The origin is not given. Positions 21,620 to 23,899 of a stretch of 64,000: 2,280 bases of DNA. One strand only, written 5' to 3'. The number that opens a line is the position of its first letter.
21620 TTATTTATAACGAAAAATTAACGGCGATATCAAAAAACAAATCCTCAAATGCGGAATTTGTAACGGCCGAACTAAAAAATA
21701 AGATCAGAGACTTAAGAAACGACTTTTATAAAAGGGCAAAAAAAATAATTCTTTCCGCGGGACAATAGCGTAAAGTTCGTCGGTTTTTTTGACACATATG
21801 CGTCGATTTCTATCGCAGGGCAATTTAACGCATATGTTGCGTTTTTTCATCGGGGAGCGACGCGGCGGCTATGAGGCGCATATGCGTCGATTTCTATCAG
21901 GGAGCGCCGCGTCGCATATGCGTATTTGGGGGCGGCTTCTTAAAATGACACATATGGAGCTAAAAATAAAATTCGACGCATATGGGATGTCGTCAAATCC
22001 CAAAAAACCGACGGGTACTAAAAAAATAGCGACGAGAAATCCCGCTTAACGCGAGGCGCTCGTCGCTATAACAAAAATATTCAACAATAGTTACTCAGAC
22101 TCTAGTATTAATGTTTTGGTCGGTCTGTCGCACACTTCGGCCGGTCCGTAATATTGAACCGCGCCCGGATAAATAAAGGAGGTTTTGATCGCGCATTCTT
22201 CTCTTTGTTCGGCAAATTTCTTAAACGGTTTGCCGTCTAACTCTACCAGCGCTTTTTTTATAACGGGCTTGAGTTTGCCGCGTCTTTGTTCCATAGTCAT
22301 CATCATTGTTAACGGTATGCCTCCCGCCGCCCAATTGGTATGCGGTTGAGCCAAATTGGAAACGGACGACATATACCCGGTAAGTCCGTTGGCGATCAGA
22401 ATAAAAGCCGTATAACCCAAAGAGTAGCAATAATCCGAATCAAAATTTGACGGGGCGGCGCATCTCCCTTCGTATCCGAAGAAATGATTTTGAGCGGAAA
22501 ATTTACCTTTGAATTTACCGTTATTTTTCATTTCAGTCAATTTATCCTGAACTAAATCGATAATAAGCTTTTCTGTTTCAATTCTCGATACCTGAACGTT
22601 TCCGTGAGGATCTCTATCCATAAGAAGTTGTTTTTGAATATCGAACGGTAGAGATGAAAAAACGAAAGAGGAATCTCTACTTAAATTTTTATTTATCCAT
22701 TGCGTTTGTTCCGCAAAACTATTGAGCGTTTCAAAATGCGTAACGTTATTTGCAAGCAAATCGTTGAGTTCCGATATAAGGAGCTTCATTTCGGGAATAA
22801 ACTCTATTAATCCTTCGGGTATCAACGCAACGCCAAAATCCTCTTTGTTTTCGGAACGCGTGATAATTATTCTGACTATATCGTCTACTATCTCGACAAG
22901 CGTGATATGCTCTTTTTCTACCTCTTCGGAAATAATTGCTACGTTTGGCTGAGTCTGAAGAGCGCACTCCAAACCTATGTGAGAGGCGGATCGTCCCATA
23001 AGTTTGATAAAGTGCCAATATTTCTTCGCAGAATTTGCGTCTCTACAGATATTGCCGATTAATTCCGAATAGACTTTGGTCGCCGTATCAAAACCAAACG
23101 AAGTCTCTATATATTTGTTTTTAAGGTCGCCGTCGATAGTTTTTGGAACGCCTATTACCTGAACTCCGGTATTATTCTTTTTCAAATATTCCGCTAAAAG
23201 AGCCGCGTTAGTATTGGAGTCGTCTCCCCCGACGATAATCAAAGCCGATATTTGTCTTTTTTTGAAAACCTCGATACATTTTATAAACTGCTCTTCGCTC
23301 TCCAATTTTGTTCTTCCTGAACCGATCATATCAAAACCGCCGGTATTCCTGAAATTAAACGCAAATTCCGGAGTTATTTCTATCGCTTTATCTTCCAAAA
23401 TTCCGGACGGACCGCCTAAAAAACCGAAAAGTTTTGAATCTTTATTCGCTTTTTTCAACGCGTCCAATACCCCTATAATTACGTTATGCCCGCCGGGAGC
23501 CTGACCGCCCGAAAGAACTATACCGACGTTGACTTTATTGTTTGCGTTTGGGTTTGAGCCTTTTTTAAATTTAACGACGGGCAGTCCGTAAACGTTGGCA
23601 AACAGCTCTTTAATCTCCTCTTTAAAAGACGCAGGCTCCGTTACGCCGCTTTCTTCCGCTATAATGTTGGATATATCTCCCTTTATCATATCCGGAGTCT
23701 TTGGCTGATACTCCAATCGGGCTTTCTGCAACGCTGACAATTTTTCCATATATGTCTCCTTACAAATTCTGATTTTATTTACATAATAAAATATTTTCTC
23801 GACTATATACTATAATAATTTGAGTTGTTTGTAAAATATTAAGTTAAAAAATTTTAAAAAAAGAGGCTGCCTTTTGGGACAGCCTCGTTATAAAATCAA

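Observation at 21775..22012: Novel MITE-like repeat family with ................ terminal inverted repeats and CATATG-centred palindromic modules, at least nine loci in 64 kb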

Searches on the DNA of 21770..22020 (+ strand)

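Call 29: search_dna_similar(query=window:21770-22020:+, collection=plasmids, mode=distant, max_evalue=0.01)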
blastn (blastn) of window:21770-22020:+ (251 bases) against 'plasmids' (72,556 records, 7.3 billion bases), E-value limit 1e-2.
No match.

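Call 30: search_dna_similar(query=window:21770-22020:+, collection=phages, mode=distant, max_evalue=0.01)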
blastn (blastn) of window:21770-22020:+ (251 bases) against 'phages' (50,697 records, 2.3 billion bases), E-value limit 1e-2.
No match.
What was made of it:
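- Tried and rejected: The 251-bp element had no match in plasmid or phage collections (calls 29, 30).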

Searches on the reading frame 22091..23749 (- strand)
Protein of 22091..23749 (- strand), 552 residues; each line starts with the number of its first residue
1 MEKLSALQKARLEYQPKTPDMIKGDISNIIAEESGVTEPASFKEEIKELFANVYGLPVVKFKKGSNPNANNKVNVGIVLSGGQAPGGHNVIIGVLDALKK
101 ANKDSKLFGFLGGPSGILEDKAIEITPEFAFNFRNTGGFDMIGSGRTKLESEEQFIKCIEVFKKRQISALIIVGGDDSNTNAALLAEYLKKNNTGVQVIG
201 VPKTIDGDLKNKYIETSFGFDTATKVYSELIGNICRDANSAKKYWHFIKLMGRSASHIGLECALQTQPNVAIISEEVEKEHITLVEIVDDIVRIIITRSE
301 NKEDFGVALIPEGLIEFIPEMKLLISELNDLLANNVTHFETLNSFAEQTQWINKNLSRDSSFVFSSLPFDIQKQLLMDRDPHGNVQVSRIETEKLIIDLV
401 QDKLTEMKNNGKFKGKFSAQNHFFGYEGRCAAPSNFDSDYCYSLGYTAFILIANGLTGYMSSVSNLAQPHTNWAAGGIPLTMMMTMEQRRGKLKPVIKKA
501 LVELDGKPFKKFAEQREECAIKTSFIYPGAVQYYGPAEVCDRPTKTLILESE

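Call 12: search_protein_families(library=pfam, proteins=[window:22091-23749:-], max_evalue=0.01)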
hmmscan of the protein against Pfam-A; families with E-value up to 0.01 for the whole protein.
window:22091-23749:- (552 aa): 1 family
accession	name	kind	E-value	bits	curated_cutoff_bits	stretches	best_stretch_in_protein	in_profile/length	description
PF00365.25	PFK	-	1.6e-36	126.6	30.9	1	74-334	1-228/277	Phosphofructokinase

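Call 28: find_encoding_contigs(protein=window:22091-23749:-, flank=10000, max_places=6)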
Protein window:22091-23749:- (552 aa): 21 contigs read that carry it; 6 places shown.
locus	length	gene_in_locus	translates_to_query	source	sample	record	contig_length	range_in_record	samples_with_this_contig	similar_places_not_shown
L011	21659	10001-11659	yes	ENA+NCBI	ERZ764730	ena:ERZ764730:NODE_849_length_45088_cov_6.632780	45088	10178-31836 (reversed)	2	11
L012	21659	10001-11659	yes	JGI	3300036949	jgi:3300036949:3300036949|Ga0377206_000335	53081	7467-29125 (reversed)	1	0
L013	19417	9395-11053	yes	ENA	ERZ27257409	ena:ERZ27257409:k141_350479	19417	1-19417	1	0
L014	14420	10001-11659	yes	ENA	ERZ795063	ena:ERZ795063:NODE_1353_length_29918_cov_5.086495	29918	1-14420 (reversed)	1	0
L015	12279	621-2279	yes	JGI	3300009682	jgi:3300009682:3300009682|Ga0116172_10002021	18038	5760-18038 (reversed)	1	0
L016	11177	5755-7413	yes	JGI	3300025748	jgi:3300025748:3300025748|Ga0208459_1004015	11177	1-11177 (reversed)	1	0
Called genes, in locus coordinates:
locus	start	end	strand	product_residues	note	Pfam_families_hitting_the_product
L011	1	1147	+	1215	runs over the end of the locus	PF17164:DUF5122 (faint), PF00041:fn3 (faint)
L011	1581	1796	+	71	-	-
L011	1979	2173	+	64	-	PF15919:HicB_lk_antitox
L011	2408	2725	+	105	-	PF01909:NTP_transf_2, PF18765:Polbeta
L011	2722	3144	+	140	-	PF05168:HEPN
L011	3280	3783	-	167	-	PF03885:DUF327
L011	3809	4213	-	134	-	PF04519:Bactofilin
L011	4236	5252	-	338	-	PF01551:Peptidase_M23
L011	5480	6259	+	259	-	PF01026:TatD_DNase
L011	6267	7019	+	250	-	PF11967:RecO_N, PF02565:RecO_C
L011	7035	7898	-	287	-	PF13616:Rotamase_3 (weak), PF00639:Rotamase (weak)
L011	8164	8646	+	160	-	-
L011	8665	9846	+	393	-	PF13620:CarboxypepD_reg (faint), PF13715:CarbopepD_reg_2 (faint), PF08308:PEGA, PF22820:TcaA_3rd_4th (faint), PF08308:PEGA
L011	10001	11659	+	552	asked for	PF00365:PFK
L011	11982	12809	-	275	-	-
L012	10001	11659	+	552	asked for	PF00365:PFK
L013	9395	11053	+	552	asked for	PF00365:PFK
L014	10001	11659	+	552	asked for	PF00365:PFK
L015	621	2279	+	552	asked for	PF00365:PFK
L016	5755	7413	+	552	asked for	PF00365:PFK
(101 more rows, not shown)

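Call 32: find_homologous_proteins(query=window:22091-23749:-, max_evalue=1e-50)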
Query window:22091-23749:- (552 aa): 8000 proteins with E <= 1e-50 among 8000 candidates; the best 120 are listed.
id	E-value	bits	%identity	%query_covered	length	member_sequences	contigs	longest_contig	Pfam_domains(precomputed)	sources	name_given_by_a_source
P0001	0.0e+0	1237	99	100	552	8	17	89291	PF00365.26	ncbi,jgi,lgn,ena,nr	ncbi:MAG TPA: diphosphate--fructose-6-phosphate 1-phosphotransferase [Spirochaetota bacterium]|nr:di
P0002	0.0e+0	1187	95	100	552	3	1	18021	PF00365.26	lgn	-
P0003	0.0e+0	1066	84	100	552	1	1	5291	PF00365.26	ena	-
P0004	0.0e+0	1037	82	100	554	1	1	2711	PF00365.26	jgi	-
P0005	0.0e+0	1034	82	100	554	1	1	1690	PF00365.26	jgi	-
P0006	0.0e+0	1028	82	100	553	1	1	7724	PF00365.26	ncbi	-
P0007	0.0e+0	1018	80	100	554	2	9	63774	PF00365.26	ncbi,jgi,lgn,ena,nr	ncbi:MAG TPA: diphosphate--fructose-6-phosphate 1-phosphotransferase [Spirochaetota bacterium]|nr:di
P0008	4.5e-275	931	73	100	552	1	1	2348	PF00365.26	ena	-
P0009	6.2e-275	931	73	100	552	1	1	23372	PF00365.26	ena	-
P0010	1.3e-274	930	73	100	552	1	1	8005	PF00365.26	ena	-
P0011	3.3e-272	922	72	100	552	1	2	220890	PF00365.26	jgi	-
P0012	9.2e-270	914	72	100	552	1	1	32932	PF00365.26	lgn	-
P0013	7.7e-269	911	72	99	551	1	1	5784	PF00365.26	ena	-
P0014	3.1e-268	909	71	100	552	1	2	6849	PF00365.26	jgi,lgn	jgi:diphosphate-dependent phosphofructokinase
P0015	1.6e-266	903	70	100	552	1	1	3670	PF00365.26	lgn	-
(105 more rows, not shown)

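Call 33: find_encoding_contigs(protein=P0002, flank=10000, max_places=2)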
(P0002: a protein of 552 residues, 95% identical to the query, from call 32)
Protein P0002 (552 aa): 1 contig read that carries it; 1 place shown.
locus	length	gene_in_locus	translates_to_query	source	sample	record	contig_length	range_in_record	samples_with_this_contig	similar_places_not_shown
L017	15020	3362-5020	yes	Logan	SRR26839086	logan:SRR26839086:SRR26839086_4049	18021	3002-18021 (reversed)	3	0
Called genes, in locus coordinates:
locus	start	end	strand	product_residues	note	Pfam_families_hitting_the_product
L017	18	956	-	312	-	PF13616:Rotamase_3, PF00639:Rotamase (weak)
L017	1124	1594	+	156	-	-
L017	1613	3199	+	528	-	PF13620:CarboxypepD_reg (faint), PF13715:CarbopepD_reg_2 (faint), PF22820:TcaA_3rd_4th (faint), PF07474:G2F (faint), PF08308:PEGA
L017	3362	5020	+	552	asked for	PF00365:PFK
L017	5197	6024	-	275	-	-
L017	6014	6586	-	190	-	-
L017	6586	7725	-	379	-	PF07136:DUF1385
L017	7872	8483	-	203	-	PF00849:PseudoU_synth_2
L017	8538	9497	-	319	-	PF00232:Glyco_hydro_1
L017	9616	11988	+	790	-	PF02922:CBM_48 (weak), PF00128:Alpha-amylase (weak)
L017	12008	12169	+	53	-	-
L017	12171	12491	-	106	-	-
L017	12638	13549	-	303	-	-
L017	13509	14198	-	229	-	-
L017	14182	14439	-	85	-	-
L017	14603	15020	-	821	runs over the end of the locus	PF00343:Phosphorylase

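Call 34: find_encoding_contigs(protein=P0007, flank=10000, max_places=2)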
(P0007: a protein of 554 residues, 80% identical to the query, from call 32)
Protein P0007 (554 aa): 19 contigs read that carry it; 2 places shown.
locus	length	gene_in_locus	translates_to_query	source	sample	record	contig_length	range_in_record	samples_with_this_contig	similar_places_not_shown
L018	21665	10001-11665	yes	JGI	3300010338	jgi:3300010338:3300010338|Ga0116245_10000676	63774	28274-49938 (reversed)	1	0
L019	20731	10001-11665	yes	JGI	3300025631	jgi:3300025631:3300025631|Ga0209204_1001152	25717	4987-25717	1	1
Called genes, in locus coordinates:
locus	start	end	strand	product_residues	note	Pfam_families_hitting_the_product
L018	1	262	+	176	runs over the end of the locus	-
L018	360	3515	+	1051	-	PF00072:Response_reg, PF08447:PAS_3, PF00989:PAS, PF08447:PAS_3, PF13426:PAS_9, PF00989:PAS, PF08448:PAS_4, PF13426:PAS_9, +5 more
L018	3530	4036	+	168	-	-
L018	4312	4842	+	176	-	-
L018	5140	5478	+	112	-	PF00072:Response_reg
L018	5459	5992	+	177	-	-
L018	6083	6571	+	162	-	PF00258:Flavodoxin_1 (weak), PF12641:Flavodoxin_3, PF12724:Flavodoxin_5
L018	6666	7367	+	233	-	PF01613:Flavin_Reduct, PF21349:RUBY_RBDX (faint), PF00301:Rubredoxin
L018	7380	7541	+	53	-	PF00301:Rubredoxin, PF21349:RUBY_RBDX (faint)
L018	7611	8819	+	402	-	PF00753:Lactamase_B, PF19583:ODP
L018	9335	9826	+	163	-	PF01797:Y1_Tnp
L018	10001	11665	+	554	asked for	PF00365:PFK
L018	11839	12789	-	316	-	PF01118:Semialdhyde_dh, PF22698:Semialdhyde_dhC_1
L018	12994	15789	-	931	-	PF01564:Spermine_synth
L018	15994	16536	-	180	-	-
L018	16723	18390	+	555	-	PF00990:GGDEF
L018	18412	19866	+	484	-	PF01225:Mur_ligase, PF08245:Mur_ligase_M, PF02875:Mur_ligase_C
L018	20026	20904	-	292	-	-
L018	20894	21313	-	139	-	-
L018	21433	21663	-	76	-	-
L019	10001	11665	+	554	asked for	PF00365:PFK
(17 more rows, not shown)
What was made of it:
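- A Y1_Tnp gene sits next to the phosphofructokinase gene in a more distant relative, L018 (call 34).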
